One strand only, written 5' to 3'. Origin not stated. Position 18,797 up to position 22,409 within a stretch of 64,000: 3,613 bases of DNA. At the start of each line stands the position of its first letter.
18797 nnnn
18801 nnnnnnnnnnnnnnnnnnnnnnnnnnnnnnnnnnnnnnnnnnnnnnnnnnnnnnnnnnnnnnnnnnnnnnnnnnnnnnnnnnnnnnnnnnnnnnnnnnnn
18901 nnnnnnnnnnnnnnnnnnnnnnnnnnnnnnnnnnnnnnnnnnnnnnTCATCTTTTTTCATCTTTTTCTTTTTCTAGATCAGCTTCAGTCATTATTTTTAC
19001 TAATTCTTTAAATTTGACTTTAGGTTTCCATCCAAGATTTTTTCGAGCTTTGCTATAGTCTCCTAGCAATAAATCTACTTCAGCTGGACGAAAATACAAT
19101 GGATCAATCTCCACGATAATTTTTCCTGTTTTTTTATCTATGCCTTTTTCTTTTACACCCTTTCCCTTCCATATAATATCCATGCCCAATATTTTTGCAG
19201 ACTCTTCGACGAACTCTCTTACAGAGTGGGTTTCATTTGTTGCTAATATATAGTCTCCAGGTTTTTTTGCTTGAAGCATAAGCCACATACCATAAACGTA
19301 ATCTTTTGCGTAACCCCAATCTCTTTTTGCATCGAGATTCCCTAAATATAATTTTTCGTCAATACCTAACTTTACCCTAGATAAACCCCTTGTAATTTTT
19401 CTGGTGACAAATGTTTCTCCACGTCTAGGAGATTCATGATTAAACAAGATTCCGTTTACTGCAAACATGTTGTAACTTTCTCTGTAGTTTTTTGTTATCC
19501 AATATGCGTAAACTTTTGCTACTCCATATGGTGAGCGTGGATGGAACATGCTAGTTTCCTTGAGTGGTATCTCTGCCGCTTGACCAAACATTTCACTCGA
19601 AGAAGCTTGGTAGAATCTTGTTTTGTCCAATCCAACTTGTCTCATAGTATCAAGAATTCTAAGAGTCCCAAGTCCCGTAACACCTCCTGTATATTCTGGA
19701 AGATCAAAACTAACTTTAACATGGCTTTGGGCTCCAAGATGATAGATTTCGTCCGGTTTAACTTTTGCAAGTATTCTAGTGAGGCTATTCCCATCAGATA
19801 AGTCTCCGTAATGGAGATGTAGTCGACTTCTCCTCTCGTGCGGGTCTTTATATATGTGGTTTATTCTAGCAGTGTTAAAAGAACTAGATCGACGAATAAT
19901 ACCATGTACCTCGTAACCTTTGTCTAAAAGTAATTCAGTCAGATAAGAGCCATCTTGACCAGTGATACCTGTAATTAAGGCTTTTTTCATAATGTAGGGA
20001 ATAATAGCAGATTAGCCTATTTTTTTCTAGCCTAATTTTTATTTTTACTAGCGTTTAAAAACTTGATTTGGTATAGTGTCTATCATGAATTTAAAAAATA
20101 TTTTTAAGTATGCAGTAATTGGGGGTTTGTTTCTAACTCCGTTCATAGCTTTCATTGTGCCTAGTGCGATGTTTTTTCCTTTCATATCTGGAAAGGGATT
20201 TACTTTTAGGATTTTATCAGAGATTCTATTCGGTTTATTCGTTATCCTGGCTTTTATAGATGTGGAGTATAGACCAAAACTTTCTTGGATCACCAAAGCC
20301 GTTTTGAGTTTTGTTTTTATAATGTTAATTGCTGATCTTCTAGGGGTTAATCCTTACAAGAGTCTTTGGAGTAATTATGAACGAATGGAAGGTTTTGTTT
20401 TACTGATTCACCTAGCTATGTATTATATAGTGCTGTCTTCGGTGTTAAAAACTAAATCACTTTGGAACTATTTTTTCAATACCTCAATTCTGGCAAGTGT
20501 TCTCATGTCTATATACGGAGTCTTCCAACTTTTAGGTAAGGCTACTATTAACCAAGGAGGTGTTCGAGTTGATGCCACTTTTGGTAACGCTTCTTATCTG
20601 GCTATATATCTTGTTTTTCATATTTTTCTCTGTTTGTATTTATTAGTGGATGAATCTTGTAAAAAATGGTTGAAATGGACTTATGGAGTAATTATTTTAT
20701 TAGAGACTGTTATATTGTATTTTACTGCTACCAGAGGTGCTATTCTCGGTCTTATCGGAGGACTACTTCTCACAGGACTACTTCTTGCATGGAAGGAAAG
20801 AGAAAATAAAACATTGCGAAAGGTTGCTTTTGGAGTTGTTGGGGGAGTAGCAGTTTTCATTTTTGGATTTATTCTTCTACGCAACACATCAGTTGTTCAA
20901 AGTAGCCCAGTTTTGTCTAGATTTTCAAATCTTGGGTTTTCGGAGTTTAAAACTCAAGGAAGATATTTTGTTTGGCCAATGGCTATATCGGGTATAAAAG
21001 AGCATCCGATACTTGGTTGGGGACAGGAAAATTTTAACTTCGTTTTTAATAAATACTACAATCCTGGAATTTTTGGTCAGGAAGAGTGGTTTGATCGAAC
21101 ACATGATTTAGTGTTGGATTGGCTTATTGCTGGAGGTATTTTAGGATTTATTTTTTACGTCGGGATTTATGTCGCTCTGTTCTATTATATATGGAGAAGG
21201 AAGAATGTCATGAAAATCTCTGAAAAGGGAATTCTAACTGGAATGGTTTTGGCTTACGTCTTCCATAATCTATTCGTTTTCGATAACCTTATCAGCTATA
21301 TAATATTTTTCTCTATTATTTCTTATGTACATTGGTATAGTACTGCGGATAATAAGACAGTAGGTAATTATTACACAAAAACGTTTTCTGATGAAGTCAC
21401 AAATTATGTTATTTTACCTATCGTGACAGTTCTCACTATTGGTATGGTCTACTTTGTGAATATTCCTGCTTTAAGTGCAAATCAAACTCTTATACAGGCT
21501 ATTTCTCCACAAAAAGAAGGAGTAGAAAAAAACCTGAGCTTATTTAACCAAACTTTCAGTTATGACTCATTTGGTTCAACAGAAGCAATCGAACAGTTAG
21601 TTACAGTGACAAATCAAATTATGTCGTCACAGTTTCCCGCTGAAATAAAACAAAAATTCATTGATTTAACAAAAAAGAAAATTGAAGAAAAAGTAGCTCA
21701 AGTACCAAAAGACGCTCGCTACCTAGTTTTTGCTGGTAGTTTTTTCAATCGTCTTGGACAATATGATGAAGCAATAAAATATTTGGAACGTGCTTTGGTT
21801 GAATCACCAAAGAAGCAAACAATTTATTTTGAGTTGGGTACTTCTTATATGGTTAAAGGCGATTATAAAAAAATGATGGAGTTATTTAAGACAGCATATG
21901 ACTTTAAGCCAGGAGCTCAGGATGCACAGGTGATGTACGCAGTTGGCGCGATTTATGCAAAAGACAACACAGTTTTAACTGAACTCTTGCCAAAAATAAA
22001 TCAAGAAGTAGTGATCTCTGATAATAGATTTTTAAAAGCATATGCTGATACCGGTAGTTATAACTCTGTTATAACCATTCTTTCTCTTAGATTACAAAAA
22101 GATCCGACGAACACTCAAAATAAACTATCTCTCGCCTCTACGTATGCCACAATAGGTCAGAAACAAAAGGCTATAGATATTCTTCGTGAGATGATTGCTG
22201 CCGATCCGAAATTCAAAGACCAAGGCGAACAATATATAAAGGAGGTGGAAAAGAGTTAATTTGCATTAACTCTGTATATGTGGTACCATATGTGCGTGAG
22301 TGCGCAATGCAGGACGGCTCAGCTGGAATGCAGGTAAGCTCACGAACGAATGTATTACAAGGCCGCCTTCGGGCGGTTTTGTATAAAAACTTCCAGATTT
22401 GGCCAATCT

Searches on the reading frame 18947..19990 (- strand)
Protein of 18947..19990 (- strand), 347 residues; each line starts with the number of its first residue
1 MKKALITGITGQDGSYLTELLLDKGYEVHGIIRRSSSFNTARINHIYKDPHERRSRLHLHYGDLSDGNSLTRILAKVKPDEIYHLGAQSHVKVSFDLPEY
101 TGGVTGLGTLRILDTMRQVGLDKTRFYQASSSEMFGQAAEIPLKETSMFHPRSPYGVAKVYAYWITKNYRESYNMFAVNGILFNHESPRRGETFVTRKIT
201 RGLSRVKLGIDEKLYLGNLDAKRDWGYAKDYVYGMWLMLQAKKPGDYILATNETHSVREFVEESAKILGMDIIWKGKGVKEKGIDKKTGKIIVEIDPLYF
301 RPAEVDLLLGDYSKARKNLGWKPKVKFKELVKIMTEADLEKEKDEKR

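Call 10: search_protein_families(library=pfam, proteins=[window:18947-19990:-], max_evalue=0.01)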
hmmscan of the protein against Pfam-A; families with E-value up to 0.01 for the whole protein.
window:18947-19990:- (347 aa): 4 families
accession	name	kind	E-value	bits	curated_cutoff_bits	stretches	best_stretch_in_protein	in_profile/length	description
PF16363.11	GDP_Man_Dehyd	-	2.2e-152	507.7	27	1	5-334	1-332/332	GDP-mannose 4,6 dehydratase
PF01370.27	Epimerase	-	3.1e-72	243.3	20.9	1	4-247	1-237/240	NAD dependent epimerase/dehydratase family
PF04321.23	RmlD_sub_bind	-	1.8e-07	31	27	1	3-173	2-143/287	RmlD substrate binding domain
PF02719.21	Polysacc_synt_2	-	0.00025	20.8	20.2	1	5-94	2-93/293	Polysaccharide biosynthesis protein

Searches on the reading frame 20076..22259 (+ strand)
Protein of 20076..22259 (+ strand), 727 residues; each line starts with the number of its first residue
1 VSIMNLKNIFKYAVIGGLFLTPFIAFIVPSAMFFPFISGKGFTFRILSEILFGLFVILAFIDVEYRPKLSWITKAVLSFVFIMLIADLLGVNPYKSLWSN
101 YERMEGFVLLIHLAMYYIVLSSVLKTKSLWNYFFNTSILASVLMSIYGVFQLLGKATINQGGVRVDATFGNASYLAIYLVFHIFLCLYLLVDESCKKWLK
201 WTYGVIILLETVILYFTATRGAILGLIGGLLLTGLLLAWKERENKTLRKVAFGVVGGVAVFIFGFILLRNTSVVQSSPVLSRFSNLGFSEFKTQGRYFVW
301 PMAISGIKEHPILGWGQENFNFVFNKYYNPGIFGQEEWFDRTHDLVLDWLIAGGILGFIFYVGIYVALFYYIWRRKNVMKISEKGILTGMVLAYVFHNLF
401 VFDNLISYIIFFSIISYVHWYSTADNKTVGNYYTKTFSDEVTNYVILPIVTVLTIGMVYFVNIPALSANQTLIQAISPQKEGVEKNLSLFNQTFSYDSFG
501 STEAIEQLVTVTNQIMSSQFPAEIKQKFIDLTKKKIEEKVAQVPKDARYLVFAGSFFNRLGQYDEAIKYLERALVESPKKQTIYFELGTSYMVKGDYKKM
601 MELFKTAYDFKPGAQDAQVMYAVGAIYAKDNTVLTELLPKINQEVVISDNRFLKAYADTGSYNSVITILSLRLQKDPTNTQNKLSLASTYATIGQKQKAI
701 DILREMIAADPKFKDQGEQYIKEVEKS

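Call 10: search_protein_families(library=pfam, proteins=[window:20076-22259:+], max_evalue=0.01)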
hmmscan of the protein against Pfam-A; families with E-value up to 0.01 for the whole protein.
window:20076-22259:+ (727 aa): 21 families
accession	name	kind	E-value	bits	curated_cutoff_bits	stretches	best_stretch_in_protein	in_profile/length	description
PF04932.20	Wzy_C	-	1.2e-20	74.2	31.7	1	207-362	3-149/149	O-Antigen ligase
PF13428.12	TPR_14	-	3.3e-12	46.2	23.5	1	552-588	6-42/44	Tetratricopeptide repeat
PF13181.12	TPR_8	-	6.9e-12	45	25.7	1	547-574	1-28/34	Tetratricopeptide repeat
PF14559.12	TPR_19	-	7e-10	39.5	25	1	561-599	5-43/68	Tetratricopeptide repeat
PF07719.23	TPR_2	-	8.1e-09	35.4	27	1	559-579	13-33/34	Tetratricopeptide repeat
PF13176.12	TPR_7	-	4.1e-08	33.1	27.9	1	552-579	4-33/36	Tetratricopeptide repeat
PF00515.34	TPR_1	-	9.9e-08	31.9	27.8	1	557-578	11-32/34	Tetratricopeptide repeat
PF13432.12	TPR_16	-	6.7e-07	30.1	32.7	1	559-614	9-64/65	Tetratricopeptide repeat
PF13424.12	TPR_12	-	1.8e-06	28.5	30.1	0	551-574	7-30/77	Tetratricopeptide repeat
PF14561.12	TPR_20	-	3.2e-06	27.8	25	1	669-716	11-58/90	Tetratricopeptide repeat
PF12895.13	ANAPC3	-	5.5e-06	27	27.2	0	561-609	3-50/82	Anaphase-promoting complex, cyclosome, subunit 3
PF23914.1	TPR_CcmH_CycH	-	1.1e-05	25.7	42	0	573-631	42-100/158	Cytochrome c-type biogenesis protein H TPR domain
PF13174.12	TPR_6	-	1.8e-05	25.5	26.3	0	555-578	9-31/33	Tetratricopeptide repeat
PF00637.26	Clathrin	-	4.5e-05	23.7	29.6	1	557-606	17-67/143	Region in Clathrin and VPS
PF13414.12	TPR_11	-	7e-05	22.9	26.8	1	558-592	5-39/42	TPR repeat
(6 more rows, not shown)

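Call 18: find_encoding_contigs(protein=window:20076-22259:+, flank=6000, max_places=10)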
Protein window:20076-22259:+ (727 aa): no gene with exactly this product is on record in the collection.
